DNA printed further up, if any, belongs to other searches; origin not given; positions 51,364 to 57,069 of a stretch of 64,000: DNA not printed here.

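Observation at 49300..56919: CAP-domain protein, membrane metallophosphoesterase and a 1796-aa secreted giant with three tandem C-terminal ~150-aa repeats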

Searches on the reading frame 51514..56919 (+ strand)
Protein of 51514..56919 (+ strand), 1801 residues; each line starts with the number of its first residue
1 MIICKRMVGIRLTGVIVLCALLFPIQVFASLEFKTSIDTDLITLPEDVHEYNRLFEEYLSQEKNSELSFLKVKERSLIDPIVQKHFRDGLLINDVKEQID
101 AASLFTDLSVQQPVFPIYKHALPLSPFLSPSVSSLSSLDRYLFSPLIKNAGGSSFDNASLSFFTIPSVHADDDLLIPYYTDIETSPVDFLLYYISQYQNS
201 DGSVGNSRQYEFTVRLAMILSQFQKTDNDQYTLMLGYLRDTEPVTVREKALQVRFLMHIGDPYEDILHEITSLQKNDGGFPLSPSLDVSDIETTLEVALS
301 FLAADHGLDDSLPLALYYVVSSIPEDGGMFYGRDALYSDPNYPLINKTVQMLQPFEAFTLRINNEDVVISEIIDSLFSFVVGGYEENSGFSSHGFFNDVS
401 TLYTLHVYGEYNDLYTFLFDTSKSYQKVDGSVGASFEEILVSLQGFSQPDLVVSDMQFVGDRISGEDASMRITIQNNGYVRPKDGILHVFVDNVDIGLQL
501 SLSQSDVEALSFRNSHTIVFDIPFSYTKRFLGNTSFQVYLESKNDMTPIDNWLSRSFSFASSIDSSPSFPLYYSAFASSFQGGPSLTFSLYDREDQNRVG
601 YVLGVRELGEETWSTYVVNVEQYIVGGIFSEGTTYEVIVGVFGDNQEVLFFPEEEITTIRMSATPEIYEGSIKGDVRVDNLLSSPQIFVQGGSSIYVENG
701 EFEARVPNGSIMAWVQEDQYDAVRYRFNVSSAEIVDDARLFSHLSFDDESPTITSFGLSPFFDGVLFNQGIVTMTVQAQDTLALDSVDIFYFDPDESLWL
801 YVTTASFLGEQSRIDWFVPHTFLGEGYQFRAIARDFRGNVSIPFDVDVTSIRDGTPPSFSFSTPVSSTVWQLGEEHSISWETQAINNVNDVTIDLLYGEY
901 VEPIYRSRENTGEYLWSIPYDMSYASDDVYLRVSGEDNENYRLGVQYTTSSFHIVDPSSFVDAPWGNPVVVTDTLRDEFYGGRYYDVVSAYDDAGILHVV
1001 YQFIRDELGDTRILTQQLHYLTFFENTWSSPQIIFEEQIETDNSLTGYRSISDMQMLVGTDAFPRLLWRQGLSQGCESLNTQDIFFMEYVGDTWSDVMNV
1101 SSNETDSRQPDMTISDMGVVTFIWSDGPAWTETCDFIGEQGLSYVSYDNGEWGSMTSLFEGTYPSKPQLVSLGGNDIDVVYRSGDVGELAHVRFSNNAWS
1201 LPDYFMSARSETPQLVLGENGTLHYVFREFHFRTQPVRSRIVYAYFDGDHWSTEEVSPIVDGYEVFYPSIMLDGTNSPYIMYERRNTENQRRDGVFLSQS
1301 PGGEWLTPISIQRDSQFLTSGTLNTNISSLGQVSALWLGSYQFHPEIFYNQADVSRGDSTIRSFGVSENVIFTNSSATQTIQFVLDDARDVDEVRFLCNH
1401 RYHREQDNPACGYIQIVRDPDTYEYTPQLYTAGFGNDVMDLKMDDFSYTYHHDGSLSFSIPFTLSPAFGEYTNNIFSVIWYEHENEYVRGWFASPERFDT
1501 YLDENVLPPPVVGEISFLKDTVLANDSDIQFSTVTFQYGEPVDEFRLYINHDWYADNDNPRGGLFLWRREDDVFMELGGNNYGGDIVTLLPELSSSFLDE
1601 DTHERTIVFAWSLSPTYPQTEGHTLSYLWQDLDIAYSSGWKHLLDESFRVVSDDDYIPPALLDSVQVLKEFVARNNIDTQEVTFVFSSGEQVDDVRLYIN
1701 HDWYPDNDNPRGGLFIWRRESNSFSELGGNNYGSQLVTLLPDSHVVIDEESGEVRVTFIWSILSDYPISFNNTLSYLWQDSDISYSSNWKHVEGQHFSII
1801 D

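Call 4: search_protein_families(library=pfam, proteins=[window:51514-56919:+], max_evalue=1)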
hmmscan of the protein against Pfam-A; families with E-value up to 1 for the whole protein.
window:51514-56919:+ (1801 aa): 3 families
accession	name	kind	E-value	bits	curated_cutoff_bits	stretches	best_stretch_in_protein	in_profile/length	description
PF07705.17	CARDB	-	0.0016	19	22.7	1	448-545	1-88/101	CARDB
PF10342.15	Kre9_KNH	-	0.015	16.5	24.6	1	863-948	1-89/94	Kre9/KNH-like N-terminal Ig-like domain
PF22143.2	ScpA_C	-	0.069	13.8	27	1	1234-1263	25-55/91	C5a peptidase, fibronectin type III domain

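Call 5: search_protein_families(library=ncbifam, proteins=[window:51514-56919:+], max_evalue=1)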
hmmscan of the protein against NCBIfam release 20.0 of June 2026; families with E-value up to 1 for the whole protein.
window:51514-56919:+ (1801 aa): 0 families

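Call 11: find_homologous_proteins(query=window:51514-56919:+, max_evalue=0.001)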
Query window:51514-56919:+ (1801 aa): 2 proteins with E <= 0.001 among 8000 candidates.
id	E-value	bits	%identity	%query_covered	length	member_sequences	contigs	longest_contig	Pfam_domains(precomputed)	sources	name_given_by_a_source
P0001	0.0e+0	4133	100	100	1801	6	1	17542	-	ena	-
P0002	2.4e-18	83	22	34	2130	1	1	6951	PF07495.20,PF15780.12,PF03160.21,PF16116.11,PF07705.18,PF22544.3,PF19077.7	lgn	-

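Call 16: find_encoding_contigs(protein=P0001, flank=10000)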
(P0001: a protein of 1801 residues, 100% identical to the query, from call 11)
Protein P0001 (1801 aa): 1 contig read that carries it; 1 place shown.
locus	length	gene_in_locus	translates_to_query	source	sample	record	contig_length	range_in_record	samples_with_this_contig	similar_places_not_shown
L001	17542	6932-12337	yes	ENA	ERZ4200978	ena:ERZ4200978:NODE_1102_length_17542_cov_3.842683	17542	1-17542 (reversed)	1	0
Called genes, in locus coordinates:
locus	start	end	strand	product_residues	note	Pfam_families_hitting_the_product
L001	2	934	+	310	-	?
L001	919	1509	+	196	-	PF09335:VTT_dom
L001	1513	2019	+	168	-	PF06695:Sm_multidrug_ex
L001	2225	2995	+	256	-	PF00142:Fer4_NifH, PF01656:CbiA, PF02374:ArsA_ATPase (weak), PF06564:CBP_BcsQ, PF09140:MipZ, PF10609:ParA, PF13614:AAA_31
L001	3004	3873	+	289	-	PF02195:ParB_N, PF17762:HTH_ParB, PF23552:ParB_C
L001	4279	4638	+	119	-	PF06103:DUF948 (weak)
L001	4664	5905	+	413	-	PF00188:CAP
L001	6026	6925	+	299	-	PF00149:Metallophos, PF12850:Metallophos_2 (weak)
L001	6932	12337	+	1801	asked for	-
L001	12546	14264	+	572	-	PF00270:DEAD, PF04851:ResIII, PF00271:Helicase_C, PF28538:Helicase_helical, PF03880:DbpA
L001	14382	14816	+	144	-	-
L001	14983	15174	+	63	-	-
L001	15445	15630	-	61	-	-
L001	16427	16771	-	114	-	PF00453:Ribosomal_L20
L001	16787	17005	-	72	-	-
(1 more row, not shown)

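Call 17: search_solved_structures(query=window:51514-56919:+, max_evalue=10)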
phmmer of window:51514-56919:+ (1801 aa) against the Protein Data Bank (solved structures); distinct sequences matched with E-value up to 10: 1.
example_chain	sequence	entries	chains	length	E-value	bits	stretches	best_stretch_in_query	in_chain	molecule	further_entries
9by5_A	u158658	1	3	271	1.9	8.8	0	437-472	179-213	Response regulator receiver protein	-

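Call 19: find_related_loci(query=window:51514-56919:+, collection=genome_contigs, flank=10000)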
Query window:51514-56919:+ (1801 aa) in genome_contigs; peptide patterns used: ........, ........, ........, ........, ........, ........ (x = any residue, [..] = any of these).
15 stretches matched a pattern, but none encodes a relative of the query by tblastn (E <= 1e-3).

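Call 60: list_cluster_members(proteins=[P0001, P0014, P0010, P0009, P0003, P0004, P0011, P0021, P0026, P0005])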
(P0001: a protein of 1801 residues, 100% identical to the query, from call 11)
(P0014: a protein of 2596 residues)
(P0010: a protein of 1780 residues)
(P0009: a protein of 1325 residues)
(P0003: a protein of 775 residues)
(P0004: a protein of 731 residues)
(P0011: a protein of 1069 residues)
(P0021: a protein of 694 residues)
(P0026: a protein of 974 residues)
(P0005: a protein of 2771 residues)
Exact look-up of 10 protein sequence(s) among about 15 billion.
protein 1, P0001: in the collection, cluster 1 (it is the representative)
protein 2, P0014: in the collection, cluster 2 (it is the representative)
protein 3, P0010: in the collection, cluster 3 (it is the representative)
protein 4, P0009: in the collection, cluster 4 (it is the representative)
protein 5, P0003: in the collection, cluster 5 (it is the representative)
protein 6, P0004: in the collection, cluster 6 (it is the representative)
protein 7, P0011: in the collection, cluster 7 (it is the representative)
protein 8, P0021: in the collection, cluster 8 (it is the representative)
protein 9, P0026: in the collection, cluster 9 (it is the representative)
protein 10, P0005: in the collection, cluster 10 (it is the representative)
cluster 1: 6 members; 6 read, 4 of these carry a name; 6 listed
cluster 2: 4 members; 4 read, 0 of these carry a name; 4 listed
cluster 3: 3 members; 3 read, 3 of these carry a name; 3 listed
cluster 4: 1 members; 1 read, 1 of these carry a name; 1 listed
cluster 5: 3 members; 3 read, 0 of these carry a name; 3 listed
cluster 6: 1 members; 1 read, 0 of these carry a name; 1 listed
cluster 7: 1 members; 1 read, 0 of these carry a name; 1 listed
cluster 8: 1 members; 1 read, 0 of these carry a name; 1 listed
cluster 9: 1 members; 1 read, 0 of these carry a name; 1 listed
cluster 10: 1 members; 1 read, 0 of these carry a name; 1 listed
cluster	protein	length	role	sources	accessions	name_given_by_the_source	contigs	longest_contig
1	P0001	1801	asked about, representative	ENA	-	-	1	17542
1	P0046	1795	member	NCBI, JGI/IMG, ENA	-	hypothetical protein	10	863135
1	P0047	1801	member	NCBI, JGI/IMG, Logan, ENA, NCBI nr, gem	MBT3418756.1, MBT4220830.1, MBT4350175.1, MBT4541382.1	MAG: hypothetical protein HN726_04365 [Candidatus Magasanikbacteria bacterium] | hypothetical protein [Candidatus Magasanikbacteria bacterium]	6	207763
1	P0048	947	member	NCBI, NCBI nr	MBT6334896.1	MAG: hypothetical protein HOJ29_02810, partial [Candidatus Magasanikbacteria bacterium] | hypothetical protein [Candidatus Magasanikbacteria bacterium]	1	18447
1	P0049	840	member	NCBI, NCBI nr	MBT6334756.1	MAG: hypothetical protein HOJ29_02055, partial [Candidatus Magasanikbacteria bacterium] | hypothetical protein [Candidatus Magasanikbacteria bacterium]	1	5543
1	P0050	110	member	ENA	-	-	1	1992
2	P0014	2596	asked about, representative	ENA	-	-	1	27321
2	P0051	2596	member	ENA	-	-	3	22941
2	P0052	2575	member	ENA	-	-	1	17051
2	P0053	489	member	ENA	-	-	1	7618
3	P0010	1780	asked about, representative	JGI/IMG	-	hypothetical protein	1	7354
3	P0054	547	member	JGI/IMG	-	hypothetical protein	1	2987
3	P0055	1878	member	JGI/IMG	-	hypothetical protein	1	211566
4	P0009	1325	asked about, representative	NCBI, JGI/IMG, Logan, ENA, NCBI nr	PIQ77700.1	hypothetical protein COV82_03135 [Candidatus Peregrinibacteria bacterium ... | MAG: hypothetical protein COV82_03135 [Candidatus Peregrinibacteria bacterium ...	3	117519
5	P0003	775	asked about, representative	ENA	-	-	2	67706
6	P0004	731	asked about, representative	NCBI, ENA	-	-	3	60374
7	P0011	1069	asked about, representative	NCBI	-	-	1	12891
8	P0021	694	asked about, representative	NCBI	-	-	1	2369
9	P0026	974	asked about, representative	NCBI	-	-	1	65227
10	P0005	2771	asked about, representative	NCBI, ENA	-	-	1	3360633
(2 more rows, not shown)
